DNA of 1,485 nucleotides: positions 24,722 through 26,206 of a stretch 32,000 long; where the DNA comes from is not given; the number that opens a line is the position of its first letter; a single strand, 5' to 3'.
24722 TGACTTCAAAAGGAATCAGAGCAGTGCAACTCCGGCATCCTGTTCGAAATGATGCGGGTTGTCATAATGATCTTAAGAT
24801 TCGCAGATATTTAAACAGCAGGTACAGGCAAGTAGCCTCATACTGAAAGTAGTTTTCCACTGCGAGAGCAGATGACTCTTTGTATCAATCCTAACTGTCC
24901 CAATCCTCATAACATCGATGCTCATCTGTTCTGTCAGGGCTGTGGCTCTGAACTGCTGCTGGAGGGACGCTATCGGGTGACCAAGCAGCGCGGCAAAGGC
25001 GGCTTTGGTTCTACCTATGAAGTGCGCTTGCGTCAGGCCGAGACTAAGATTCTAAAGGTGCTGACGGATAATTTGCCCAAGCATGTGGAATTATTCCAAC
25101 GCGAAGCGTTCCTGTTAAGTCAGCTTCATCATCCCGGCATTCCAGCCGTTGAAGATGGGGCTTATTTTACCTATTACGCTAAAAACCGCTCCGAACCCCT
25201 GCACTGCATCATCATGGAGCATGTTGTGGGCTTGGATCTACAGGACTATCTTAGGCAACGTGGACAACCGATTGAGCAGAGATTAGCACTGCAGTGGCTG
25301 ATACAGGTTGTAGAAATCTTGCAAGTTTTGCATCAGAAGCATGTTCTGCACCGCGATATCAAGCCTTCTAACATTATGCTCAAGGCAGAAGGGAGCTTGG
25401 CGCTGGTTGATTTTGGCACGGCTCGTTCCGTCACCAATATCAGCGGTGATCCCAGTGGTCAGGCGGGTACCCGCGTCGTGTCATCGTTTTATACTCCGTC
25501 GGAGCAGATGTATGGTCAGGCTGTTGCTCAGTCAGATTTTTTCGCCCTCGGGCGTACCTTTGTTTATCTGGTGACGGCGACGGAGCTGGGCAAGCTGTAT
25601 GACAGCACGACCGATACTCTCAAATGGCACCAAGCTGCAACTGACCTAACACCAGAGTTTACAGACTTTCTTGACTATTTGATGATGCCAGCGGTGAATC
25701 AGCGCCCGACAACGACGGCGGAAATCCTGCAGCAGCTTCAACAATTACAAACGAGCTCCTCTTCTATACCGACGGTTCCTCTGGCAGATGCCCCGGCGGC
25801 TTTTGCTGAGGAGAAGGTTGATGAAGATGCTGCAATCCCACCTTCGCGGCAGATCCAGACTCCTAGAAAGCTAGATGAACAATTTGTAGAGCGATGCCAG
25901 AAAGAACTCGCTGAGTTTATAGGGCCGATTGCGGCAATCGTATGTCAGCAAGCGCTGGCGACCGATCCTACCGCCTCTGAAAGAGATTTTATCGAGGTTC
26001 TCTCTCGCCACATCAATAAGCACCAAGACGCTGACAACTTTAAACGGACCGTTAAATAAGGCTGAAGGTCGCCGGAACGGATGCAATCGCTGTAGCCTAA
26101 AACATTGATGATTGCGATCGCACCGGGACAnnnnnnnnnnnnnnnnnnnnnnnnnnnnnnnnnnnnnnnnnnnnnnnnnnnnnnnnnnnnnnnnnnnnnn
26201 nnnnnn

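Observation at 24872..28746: Ser/Thr kinase plus tandem-FHA ABC exporter as a two-gene module (PknF/Rv1747-like) in a cyanobacterium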

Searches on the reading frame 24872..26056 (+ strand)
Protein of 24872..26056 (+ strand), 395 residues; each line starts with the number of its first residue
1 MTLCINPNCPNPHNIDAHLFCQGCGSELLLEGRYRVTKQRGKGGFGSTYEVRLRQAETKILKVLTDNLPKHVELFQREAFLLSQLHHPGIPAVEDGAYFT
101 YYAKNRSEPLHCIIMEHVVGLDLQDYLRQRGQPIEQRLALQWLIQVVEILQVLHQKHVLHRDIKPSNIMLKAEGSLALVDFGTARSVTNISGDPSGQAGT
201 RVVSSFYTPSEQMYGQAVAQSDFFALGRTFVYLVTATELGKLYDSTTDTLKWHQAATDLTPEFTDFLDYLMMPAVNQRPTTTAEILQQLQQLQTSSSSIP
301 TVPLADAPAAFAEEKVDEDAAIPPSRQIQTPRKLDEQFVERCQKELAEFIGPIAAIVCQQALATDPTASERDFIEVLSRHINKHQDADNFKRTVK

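Call 3: search_protein_families(library=pfam, proteins=[window:24872-26056:+], max_evalue=0.01)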
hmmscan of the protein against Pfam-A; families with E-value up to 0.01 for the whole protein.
window:24872-26056:+ (395 aa): 7 families
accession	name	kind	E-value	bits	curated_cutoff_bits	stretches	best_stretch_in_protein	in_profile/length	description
PF00069.31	Pkinase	-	4.6e-30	105.3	31.7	1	34-287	1-259/263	Protein kinase domain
PF07714.23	PK_Tyr_Ser-Thr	-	4.8e-22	79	23.1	1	37-238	4-202/258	Protein tyrosine and serine/threonine kinase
PF06293.20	Kdo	-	1.5e-07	31.5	21.3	1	74-185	57-170/207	Lipopolysaccharide kinase (Kdo/WaaP) family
PF03109.22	ABC1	-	1.8e-06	27.7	22.9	1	112-188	144-218/244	ABC1 atypical kinase-like domain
PF01636.29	APH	-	1.3e-05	25.6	23.2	1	134-185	141-198/239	Phosphotransferase enzyme family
PF17667.7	Pkinase_fungal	-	1.7e-05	24.2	24.1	1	139-201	288-357/387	Fungal protein kinase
PF14531.12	Kinase-like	-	9e-05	22.3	25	1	140-182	148-190/289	Kinase-like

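Call 4: search_protein_families(library=ncbifam, proteins=[window:24872-26056:+], max_evalue=0.01)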
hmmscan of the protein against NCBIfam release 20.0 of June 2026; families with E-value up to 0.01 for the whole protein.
window:24872-26056:+ (395 aa): 22 families
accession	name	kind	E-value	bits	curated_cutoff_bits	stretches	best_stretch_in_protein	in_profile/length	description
NF033483.0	PknB_PASTA_kin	equivalog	4e-35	121.9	450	1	29-236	4-204/563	Stk1 family PASTA domain-containing Ser/Thr kinase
NF047741.1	antiphage_MADS6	equivalog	2.5e-32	112.2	460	2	114-302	276-470/612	methylation-associated defense system protein kinase MAD6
NF038150.1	lanthi_synth_IV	equivalog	7.6e-20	70.8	650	1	113-307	270-460/851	class IV lanthionine synthetase LanL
NF052427.1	StpK7MSMEG_1200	equivalog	9.4e-16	57.4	900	1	32-230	7-199/601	serine/threonine protein kinase StpK7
NF033442.0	BREX_PglW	equivalog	1.5e-15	56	990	1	29-187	509-664/1391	BREX system serine/threonine kinase PglW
TIGR03903.1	TOMM_kin_cyc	equivalog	1.7e-14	52.6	705.75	1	60-235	10-184/1267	TOMM system kinase/cyclase fusion protein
NF038151.1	lanthi_synth_III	equivalog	1.2e-10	40.4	575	1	137-283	336-471/833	class III lanthionine synthetase LanKC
NF009651.0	PRK13184.1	equivalog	1.1e-09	36.9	839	1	33-225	3-199/932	serine/threonine-protein kinase PknD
NF045510.1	4Cys_prefix_kin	domain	1.8e-09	37.6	24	1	3-28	1-26/26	4-Cys prefix domain-containing protein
NF058632.1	SerThrKinPrkT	equivalog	1.3e-08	34.3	280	1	33-182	22-163/322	serine/threonine protein kinase PrkT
NF053615.1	SerThrKinAfsKStmc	equivalog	3.4e-08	32.6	1300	1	139-237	113-210/809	protein serine/threonine kinase AfsK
NF043056.1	T4SS_LegK1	equivalog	3.7e-08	32.4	550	1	110-235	153-285/516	Dot/Icm T4SS effector kinase LegK1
TIGR03724.2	arch_bud32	equivalog_domain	7.2e-08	32.2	125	1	111-187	68-134/193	KEOPS complex kinase/ATPase Bud32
NF011463.0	PRK14879.1-4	equivalog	7e-07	28.9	188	1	112-185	94-161/237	Kae1-associated kinase Bud32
NF011464.0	PRK14879.1-7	equivalog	2.3e-05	24.2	246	1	112-185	82-150/221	Kae1-associated kinase Bud32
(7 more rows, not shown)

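Call 23: find_homologous_proteins(query=window:24872-26056:+, max_evalue=1e-20)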
Query window:24872-26056:+ (395 aa): 3052 proteins with E <= 1e-20 among 8000 candidates; the best 120 are listed.
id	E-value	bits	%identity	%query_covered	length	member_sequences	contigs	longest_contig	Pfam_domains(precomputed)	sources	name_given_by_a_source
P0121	4.4e-249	844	94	100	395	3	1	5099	PF06293.21,PF07714.24,PF00069.32,PF26309.1,PF03109.23,PF17667.8,PF01636.30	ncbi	ncbi:MAG: serine/threonine-protein kinase [Cyanobacteria bacterium P01_A01_bin.17]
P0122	9.1e-206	701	79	99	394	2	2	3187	PF06293.21,PF07714.24,PF00069.32,PF26309.1,PF03109.23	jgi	jgi:eukaryotic-like serine/threonine-protein kinase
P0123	2.4e-180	618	69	99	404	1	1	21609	PF06293.21,PF07714.24,PF00069.32,PF26309.1,PF03109.23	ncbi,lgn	-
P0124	3.1e-177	608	68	100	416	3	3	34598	PF06293.21,PF07714.24,PF00069.32,PF26309.1,PF03109.23,PF01636.30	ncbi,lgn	ncbi:MAG: serine/threonine protein kinase [Thermosynechococcaceae cyanobacterium]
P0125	7.2e-176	603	69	99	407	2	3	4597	PF06293.21,PF07714.24,PF00069.32,PF26309.1,PF03109.23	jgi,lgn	jgi:eukaryotic-like serine/threonine-protein kinase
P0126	7.3e-169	580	68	99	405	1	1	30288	PF06293.21,PF07714.24,PF00069.32,PF26309.1,PF03109.23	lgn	-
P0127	1.4e-151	523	56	100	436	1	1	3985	PF06293.21,PF07714.24,PF00069.32,PF26309.1,PF03109.23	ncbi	-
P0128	2.6e-147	509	57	100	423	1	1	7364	PF06293.21,PF07714.24,PF00069.32,PF26309.1,PF03109.23,PF01636.30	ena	-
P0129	3.4e-145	502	59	99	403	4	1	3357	PF06293.21,PF07714.24,PF00069.32,PF26309.1,PF03109.23,PF01636.30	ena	-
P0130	1.7e-142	493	52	100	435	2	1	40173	PF06293.21,PF07714.24,PF00069.32,PF26309.1,PF03109.23,PF01636.30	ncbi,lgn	-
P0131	2.9e-141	489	53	100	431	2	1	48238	PF06293.21,PF07714.24,PF00069.32,PF26309.1,PF03109.23,PF01636.30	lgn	-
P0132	3.2e-140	486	52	100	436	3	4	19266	PF06293.21,PF07714.24,PF00069.32,PF26309.1,PF03109.23,PF01636.30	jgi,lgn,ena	jgi:serine/threonine protein kinase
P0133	5.8e-140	485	52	100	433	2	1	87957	PF06293.21,PF07714.24,PF00069.32,PF26309.1,PF03109.23,PF01636.30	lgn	-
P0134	7.2e-140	485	55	99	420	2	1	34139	PF06293.21,PF07714.24,PF00069.32,PF26309.1,PF03109.23,PF01636.30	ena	-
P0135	1.4e-139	484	52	100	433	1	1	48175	PF06293.21,PF07714.24,PF00069.32,PF26309.1,PF03109.23,PF01636.30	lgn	-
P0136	1.5e-139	484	51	100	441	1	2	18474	PF06293.21,PF07714.24,PF00069.32,PF26309.1,PF03109.23,PF01636.30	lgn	-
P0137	2.1e-139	483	51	100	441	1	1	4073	PF06293.21,PF07714.24,PF00069.32,PF26309.1,PF03109.23,PF01636.30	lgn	-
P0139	6.7e-139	481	51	100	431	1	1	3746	PF06293.21,PF07714.24,PF00069.32,PF26309.1,PF03109.23,PF01636.30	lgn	-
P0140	6.7e-139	481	51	100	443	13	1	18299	PF06293.21,PF07714.24,PF00069.32,PF26309.1,PF03109.23,PF01636.30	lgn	-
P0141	9.0e-138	478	63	80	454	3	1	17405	PF06293.21,PF07714.24,PF00069.32,PF26309.1,PF03109.23,PF01636.30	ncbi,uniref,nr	ncbi:serine/threonine-protein kinase [Acaryochloris sp. IP29b_bin.148]|uniref:serine/threonine-prote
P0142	1.3e-137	477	52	100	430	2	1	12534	PF06293.21,PF07714.24,PF00069.32,PF26309.1,PF03109.23,PF01636.30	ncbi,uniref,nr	ncbi:serine/threonine-protein kinase [Acaryochloris sp. IP29b_bin.137]|uniref:serine/threonine-prote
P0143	1.5e-134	467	56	99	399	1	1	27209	PF06293.21,PF07714.24,PF00069.32,PF26309.1,PF03109.23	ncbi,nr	ncbi:MAG: serine/threonine protein kinase [Acaryochloridaceae cyanobacterium SU_2_1]|nr:serine/threo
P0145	5.0e-131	455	52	100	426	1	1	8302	PF06293.21,PF07714.24,PF00069.32,PF26309.1,PF03109.23,PF01636.30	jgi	jgi:eukaryotic-like serine/threonine-protein kinase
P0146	1.9e-130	454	51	100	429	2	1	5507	PF06293.21,PF07714.24,PF00069.32,PF26309.1,PF03109.23,PF01636.30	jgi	jgi:eukaryotic-like serine/threonine-protein kinase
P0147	6.8e-130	452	48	99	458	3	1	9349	PF06293.21,PF07714.24,PF00069.32,PF26309.1,PF03109.23,PF01636.30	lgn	-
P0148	1.5e-129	451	51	100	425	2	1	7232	PF06293.21,PF07714.24,PF00069.32,PF26309.1,PF03109.23,PF01636.30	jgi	jgi:eukaryotic-like serine/threonine-protein kinase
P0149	2.4e-129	450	54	100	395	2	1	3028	PF06293.21,PF07714.24,PF00069.32,PF26309.1,PF03109.23,PF01636.30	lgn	-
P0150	4.6e-129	449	50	100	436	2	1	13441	PF06293.21,PF07714.24,PF00069.32,PF26309.1,PF03109.23,PF01636.30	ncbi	-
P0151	5.9e-129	449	52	100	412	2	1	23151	PF06293.21,PF07714.24,PF00069.32,PF26309.1,PF03109.23,PF01636.30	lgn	-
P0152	3.0e-128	446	51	99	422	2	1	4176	PF06293.21,PF07714.24,PF00069.32,PF26309.1,PF03109.23,PF01636.30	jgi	jgi:eukaryotic-like serine/threonine-protein kinase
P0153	1.1e-127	445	49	100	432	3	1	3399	PF06293.21,PF07714.24,PF00069.32,PF26309.1,PF03109.23,PF01636.30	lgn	-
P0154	1.4e-127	444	49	100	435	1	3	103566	PF06293.21,PF07714.24,PF00069.32,PF26309.1,PF03109.23,PF01636.30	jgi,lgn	jgi:eukaryotic-like serine/threonine-protein kinase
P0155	3.1e-127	443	49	100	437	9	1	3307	PF06293.21,PF07714.24,PF00069.32,PF26309.1,PF03109.23,PF01636.30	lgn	-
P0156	5.6e-127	442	49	100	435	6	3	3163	PF06293.21,PF07714.24,PF00069.32,PF26309.1,PF03109.23,PF01636.30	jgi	jgi:eukaryotic-like serine/threonine-protein kinase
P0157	9.4e-127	441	50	100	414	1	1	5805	PF06293.21,PF07714.24,PF00069.32,PF26309.1,PF03109.23,PF01636.30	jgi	jgi:eukaryotic-like serine/threonine-protein kinase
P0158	2.4e-126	440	51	99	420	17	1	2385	PF06293.21,PF07714.24,PF00069.32,PF26309.1,PF03109.23,PF01636.30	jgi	jgi:eukaryotic-like serine/threonine-protein kinase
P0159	3.1e-126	440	51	99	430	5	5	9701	PF06293.21,PF07714.24,PF00069.32,PF26309.1,PF03109.23,PF01636.30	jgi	jgi:eukaryotic-like serine/threonine-protein kinase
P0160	3.2e-126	440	49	95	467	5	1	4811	PF07714.24,PF00069.32,PF26309.1,PF03109.23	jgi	jgi:serine/threonine protein kinase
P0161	1.0e-124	435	48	100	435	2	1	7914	PF06293.21,PF07714.24,PF00069.32,PF26309.1,PF03109.23,PF01636.30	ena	-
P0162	1.7e-124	434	50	100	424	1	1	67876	PF06293.21,PF07714.24,PF00069.32,PF26309.1,PF03109.23,PF01636.30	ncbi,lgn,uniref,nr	ncbi:serine/threonine protein kinase [Lyngbya confervoides]|uniref:non-specific serine/threonine pro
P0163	2.1e-124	434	52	100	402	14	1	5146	PF06293.21,PF07714.24,PF00069.32,PF26309.1,PF03109.23,PF01636.30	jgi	jgi:eukaryotic-like serine/threonine-protein kinase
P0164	3.2e-124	433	50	100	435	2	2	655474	PF06293.21,PF07714.24,PF00069.32,PF26309.1,PF03109.23,PF14531.13,PF01636.30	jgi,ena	jgi:serine/threonine protein kinase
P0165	4.2e-124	433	51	99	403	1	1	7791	PF06293.21,PF07714.24,PF00069.32,PF26309.1,PF03109.23,PF01636.30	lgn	-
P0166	4.3e-124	433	49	99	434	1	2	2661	PF06293.21,PF07714.24,PF00069.32,PF26309.1,PF03109.23,PF14531.13,PF01636.30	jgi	jgi:eukaryotic-like serine/threonine-protein kinase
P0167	4.5e-124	433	50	99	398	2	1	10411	PF06293.21,PF07714.24,PF00069.32,PF26309.1,PF03109.23,PF01636.30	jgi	jgi:eukaryotic-like serine/threonine-protein kinase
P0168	8.5e-124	432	51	99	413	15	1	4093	PF06293.21,PF07714.24,PF00069.32,PF26309.1,PF03109.23,PF14531.13,PF01636.30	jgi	jgi:serine/threonine protein kinase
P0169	9.6e-124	432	50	99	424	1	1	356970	PF06293.21,PF07714.24,PF00069.32,PF26309.1,PF03109.23,PF01636.30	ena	-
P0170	6.1e-123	429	50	99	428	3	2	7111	PF06293.21,PF07714.24,PF00069.32,PF26309.1,PF03109.23,PF01636.30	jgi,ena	jgi:serine/threonine protein kinase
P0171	6.9e-123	429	50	100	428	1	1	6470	PF06293.21,PF07714.24,PF00069.32,PF26309.1,PF03109.23,PF01636.30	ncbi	ncbi:MAG TPA: protein kinase [Coleofasciculaceae cyanobacterium]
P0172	1.3e-122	428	46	100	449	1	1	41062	PF06293.21,PF07714.24,PF00069.32,PF26309.1,PF03109.23,PF01636.30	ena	-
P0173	1.7e-122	427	50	99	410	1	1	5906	PF06293.21,PF07714.24,PF00069.32,PF26309.1,PF03109.23,PF01636.30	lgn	-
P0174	4.2e-122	426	51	99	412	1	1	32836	PF06293.21,PF07714.24,PF00069.32,PF26309.1,PF03109.23,PF01636.30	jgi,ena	jgi:serine/threonine protein kinase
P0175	5.6e-122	426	50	99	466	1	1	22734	PF06293.21,PF07714.24,PF00069.32,PF26309.1,PF03109.23,PF01636.30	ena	-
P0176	5.9e-122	426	51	99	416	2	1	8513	PF06293.21,PF07714.24,PF00069.32,PF26309.1,PF03109.23,PF01636.30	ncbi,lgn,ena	-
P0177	8.4e-122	425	49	100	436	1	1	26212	PF06293.21,PF07714.24,PF00069.32,PF26309.1,PF03109.23,PF01636.30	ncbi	ncbi:MAG: serine/threonine-protein kinase [Cyanobacteriota bacterium]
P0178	9.1e-122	425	49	100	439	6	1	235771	PF06293.21,PF07714.24,PF00069.32,PF26309.1,PF03109.23,PF14531.13,PF01636.30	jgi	jgi:serine/threonine protein kinase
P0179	9.3e-122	425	49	100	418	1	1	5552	PF06293.21,PF07714.24,PF00069.32,PF26309.1,PF03109.23,PF01636.30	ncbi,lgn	ncbi:MAG: serine/threonine-protein kinase [Thermosynechococcaceae cyanobacterium]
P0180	1.1e-121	425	52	99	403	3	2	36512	PF06293.21,PF07714.24,PF00069.32,PF26309.1,PF03109.23,PF01636.30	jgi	jgi:eukaryotic-like serine/threonine-protein kinase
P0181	2.7e-121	423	51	99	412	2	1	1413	PF06293.21,PF07714.24,PF00069.32,PF26309.1,PF03109.23,PF01636.30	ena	-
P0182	3.0e-121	423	50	99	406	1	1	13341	PF06293.21,PF07714.24,PF00069.32,PF26309.1,PF03109.23,PF01163.29,PF01636.30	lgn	-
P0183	3.3e-121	423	50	100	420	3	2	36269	PF06293.21,PF07714.24,PF00069.32,PF26309.1,PF03109.23,PF14531.13,PF01636.30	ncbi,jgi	jgi:serine/threonine protein kinase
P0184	5.5e-121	422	49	99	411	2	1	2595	PF07714.24,PF00069.32,PF26309.1,PF03109.23,PF01636.30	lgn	-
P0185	5.5e-121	422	49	100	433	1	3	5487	PF06293.21,PF07714.24,PF00069.32,PF26309.1,PF03109.23,PF01636.30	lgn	-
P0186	6.0e-121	422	60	73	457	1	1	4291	PF06293.21,PF07714.24,PF00069.32,PF26309.1,PF03109.23,PF01636.30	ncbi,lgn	-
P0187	6.0e-121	422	48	99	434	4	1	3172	PF06293.21,PF07714.24,PF00069.32,PF26309.1,PF03109.23,PF01636.30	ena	-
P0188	1.0e-120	422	49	100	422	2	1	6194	PF06293.21,PF07714.24,PF00069.32,PF26309.1,PF03109.23,PF01636.30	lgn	-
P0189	1.1e-120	421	47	99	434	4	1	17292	PF06293.21,PF07714.24,PF00069.32,PF26309.1,PF03109.23,PF14531.13,PF01636.30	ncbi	ncbi:MAG TPA: serine/threonine-protein kinase [Stenomitos sp.]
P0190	1.3e-120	421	49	99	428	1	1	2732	PF06293.21,PF07714.24,PF00069.32,PF26309.1,PF03109.23,PF01636.30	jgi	jgi:eukaryotic-like serine/threonine-protein kinase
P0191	1.4e-120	421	48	99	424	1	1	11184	PF06293.21,PF07714.24,PF00069.32,PF26309.1,PF12330.15,PF03109.23,PF01636.30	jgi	jgi:eukaryotic-like serine/threonine-protein kinase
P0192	1.6e-120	421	47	99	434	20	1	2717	PF06293.21,PF07714.24,PF00069.32,PF26309.1,PF03109.23,PF14531.13,PF01163.29,PF01636.30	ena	-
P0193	2.0e-120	421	51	99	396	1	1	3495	PF07714.24,PF00069.32,PF26309.1,PF03109.23,PF01636.30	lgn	-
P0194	3.4e-120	420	46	100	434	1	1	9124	PF06293.21,PF07714.24,PF00069.32,PF26309.1,PF03109.23,PF14531.13,PF01636.30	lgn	-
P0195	5.6e-120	419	46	100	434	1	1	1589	PF06293.21,PF07714.24,PF00069.32,PF26309.1,PF03109.23,PF14531.13,PF01636.30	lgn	-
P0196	7.0e-120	419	49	99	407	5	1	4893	PF06293.21,PF07714.24,PF00069.32,PF26309.1,PF03109.23,PF01636.30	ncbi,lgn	ncbi:MAG: serine/threonine-protein kinase [Coleofasciculaceae cyanobacterium]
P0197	7.2e-120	419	50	99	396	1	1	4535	PF06293.21,PF07714.24,PF00069.32,PF26309.1,PF03109.23,PF01636.30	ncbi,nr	ncbi:MAG: serine/threonine protein kinase [Symploca sp. SIO3E6]|nr:serine/threonine protein kinase [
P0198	7.3e-120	419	49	99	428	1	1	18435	PF06293.21,PF07714.24,PF00069.32,PF26309.1,PF03109.23,PF14531.13,PF01636.30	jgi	-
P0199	9.2e-120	418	51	99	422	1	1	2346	PF06293.21,PF07714.24,PF00069.32,PF26309.1,PF03109.23,PF01636.30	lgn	-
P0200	9.3e-120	418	50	99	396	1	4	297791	PF06293.21,PF07714.24,PF00069.32,PF26309.1,PF03109.23,PF01636.30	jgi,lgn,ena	-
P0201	1.3e-119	418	50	99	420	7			PF06293.21,PF07714.24,PF00069.32,PF26309.1,PF03109.23,PF01636.30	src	-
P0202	1.4e-119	418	51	99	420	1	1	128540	PF06293.21,PF07714.24,PF00069.32,PF26309.1,PF03109.23,PF01636.30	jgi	jgi:eukaryotic-like serine/threonine-protein kinase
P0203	1.9e-119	417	48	100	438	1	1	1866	PF06293.21,PF07714.24,PF00069.32,PF26309.1,PF03109.23,PF14531.13,PF01636.30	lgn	-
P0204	2.4e-119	417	47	100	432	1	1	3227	PF06293.21,PF07714.24,PF00069.32,PF26309.1,PF03109.23,PF01636.30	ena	-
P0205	2.7e-119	417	50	99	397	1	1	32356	PF06293.21,PF07714.24,PF00069.32,PF26309.1,PF12330.15,PF03109.23,PF01636.30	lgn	-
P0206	1.8e-118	414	49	99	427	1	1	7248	PF06293.21,PF07714.24,PF00069.32,PF26309.1,PF03109.23,PF01636.30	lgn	-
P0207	2.9e-118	414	76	63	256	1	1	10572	PF07714.24,PF00069.32,PF26309.1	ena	-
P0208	3.4e-118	413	49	99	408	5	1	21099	PF06293.21,PF07714.24,PF00069.32,PF26309.1,PF03109.23,PF01636.30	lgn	-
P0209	4.6e-118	413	47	100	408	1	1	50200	PF06293.21,PF07714.24,PF00069.32,PF26309.1,PF12330.15,PF03109.23,PF01636.30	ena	-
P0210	4.8e-118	413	50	100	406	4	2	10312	PF06293.21,PF07714.24,PF00069.32,PF26309.1,PF03109.23,PF01636.30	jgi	jgi:eukaryotic-like serine/threonine-protein kinase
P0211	6.0e-118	412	49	99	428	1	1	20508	PF06293.21,PF07714.24,PF00069.32,PF26309.1,PF03109.23,PF01636.30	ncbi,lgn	-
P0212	1.2e-117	411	49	99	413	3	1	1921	PF06293.21,PF07714.24,PF00069.32,PF26309.1,PF03109.23,PF01636.30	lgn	-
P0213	1.4e-117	411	47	99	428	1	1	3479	PF06293.21,PF07714.24,PF00069.32,PF26309.1,PF03109.23,PF01636.30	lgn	-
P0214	1.4e-117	411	54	92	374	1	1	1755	PF06293.21,PF07714.24,PF00069.32,PF26309.1,PF03109.23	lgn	-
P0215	1.5e-117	411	48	99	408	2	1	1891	PF06293.21,PF07714.24,PF00069.32,PF26309.1,PF03109.23,PF01636.30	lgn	-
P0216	1.7e-117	411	49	99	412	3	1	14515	PF06293.21,PF07714.24,PF00069.32,PF26309.1,PF03109.23,PF01636.30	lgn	-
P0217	2.3e-117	411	49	100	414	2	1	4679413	PF06293.21,PF07714.24,PF00069.32,PF26309.1,PF03109.23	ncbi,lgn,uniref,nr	ncbi:serine/threonine protein kinase [Rippkaea orientalis PCC 8801]|uniref:non-specific serine/threo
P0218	3.2e-117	410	49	99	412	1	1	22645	PF06293.21,PF07714.24,PF00069.32,PF26309.1,PF03109.23,PF01636.30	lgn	-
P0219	3.9e-117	410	48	99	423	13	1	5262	PF06293.21,PF07714.24,PF00069.32,PF26309.1,PF03109.23,PF01636.30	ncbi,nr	ncbi:MAG: serine/threonine protein kinase [Moorea sp. SIO3C2]|nr:serine/threonine protein kinase [Mo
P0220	4.4e-117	410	49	99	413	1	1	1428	PF06293.21,PF07714.24,PF00069.32,PF26309.1,PF03109.23,PF14531.13,PF01636.30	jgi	jgi:serine/threonine protein kinase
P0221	1.0e-116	408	49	100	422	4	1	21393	PF06293.21,PF07714.24,PF00069.32,PF26309.1,PF03109.23,PF01636.30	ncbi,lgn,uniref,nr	ncbi:protein kinase [Hydrococcus rivularis NIES-593]|uniref:non-specific serine/threonine protein ki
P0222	1.1e-116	408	51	95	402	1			PF06293.21,PF07714.24,PF00069.32,PF26309.1,PF03109.23,PF01636.30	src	-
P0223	1.3e-116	408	49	99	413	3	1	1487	PF06293.21,PF07714.24,PF00069.32,PF26309.1,PF03109.23,PF14531.13,PF01636.30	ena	-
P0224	1.6e-116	408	49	99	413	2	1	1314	PF06293.21,PF07714.24,PF00069.32,PF26309.1,PF03109.23,PF01636.30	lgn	-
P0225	1.6e-116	408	48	99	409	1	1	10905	PF06293.21,PF07714.24,PF00069.32,PF26309.1,PF03109.23,PF01636.30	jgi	jgi:eukaryotic-like serine/threonine-protein kinase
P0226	1.9e-116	408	49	99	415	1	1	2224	PF06293.21,PF07714.24,PF00069.32,PF26309.1,PF03109.23,PF01636.30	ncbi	-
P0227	2.5e-116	407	48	100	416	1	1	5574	PF06293.21,PF07714.24,PF00069.32,PF26309.1,PF03109.23,PF01636.30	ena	-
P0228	3.7e-116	407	48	99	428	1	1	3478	PF06293.21,PF07714.24,PF00069.32,PF26309.1,PF03109.23,PF01636.30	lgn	-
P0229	4.1e-116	406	49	99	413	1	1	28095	PF06293.21,PF07714.24,PF00069.32,PF26309.1,PF03109.23,PF01636.30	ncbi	ncbi:MAG: serine/threonine protein kinase [Xenococcaceae cyanobacterium]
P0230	4.7e-116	406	49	99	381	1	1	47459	PF06293.21,PF07714.24,PF00069.32,PF26309.1,PF03109.23,PF01636.30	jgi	jgi:eukaryotic-like serine/threonine-protein kinase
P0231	5.3e-116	406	46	100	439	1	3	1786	PF06293.21,PF07714.24,PF00069.32,PF26309.1,PF03109.23,PF01636.30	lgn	-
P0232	9.3e-116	405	47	100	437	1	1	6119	PF06293.21,PF07714.24,PF00069.32,PF26309.1,PF03109.23,PF01636.30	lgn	-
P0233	1.1e-115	405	49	100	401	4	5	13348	PF06293.21,PF07714.24,PF00069.32,PF26309.1,PF03109.23,PF01636.30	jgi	jgi:eukaryotic-like serine/threonine-protein kinase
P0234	1.5e-115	405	47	99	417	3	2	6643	PF06293.21,PF07714.24,PF00069.32,PF26309.1,PF03109.23,PF01636.30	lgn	-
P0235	1.5e-115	405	49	99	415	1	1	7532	PF06293.21,PF07714.24,PF00069.32,PF26309.1,PF03109.23,PF01636.30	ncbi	-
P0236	2.2e-115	404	49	99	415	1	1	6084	PF06293.21,PF07714.24,PF00069.32,PF26309.1,PF03109.23,PF01636.30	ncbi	-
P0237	4.8e-115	403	48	99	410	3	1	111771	PF06293.21,PF07714.24,PF00069.32,PF26309.1,PF03109.23,PF01163.29,PF01636.30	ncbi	-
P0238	5.0e-115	403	48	99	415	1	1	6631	PF06293.21,PF07714.24,PF00069.32,PF26309.1,PF03109.23,PF01636.30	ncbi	-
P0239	5.1e-115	403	48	99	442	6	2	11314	PF06293.21,PF07714.24,PF00069.32,PF26309.1,PF03109.23,PF01636.30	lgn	-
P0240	5.9e-115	403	48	99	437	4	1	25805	PF06293.21,PF07714.24,PF00069.32,PF26309.1,PF03109.23,PF01163.29,PF01636.30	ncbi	-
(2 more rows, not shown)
